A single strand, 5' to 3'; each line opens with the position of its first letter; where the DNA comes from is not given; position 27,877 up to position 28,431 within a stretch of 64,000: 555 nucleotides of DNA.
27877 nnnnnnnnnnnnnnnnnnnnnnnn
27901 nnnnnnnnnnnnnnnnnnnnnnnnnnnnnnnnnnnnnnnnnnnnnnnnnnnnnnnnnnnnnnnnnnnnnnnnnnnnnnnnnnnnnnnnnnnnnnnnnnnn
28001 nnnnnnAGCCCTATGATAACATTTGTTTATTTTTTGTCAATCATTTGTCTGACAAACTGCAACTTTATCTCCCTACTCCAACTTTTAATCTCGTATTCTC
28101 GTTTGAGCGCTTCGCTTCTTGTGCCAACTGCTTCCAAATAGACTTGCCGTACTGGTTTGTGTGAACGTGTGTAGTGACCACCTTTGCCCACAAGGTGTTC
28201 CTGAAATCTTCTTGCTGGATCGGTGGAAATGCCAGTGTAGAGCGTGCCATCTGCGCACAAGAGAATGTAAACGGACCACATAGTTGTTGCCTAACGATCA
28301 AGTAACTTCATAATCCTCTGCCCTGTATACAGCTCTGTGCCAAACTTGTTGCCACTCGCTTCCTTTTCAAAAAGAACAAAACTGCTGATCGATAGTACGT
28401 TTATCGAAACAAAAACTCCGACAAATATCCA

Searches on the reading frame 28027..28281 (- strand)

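Call 82: search_protein_families(library=pfam, proteins=[window:28027-28281:-], max_evalue=0.01)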
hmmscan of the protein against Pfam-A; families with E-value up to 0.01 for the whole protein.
window:28027-28281:- (84 aa): 1 family
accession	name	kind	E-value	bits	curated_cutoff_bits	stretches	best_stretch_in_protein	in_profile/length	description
PF01541.30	GIY-YIG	-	1.8e-18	67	22.6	1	1-71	1-74/78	GIY-YIG catalytic domain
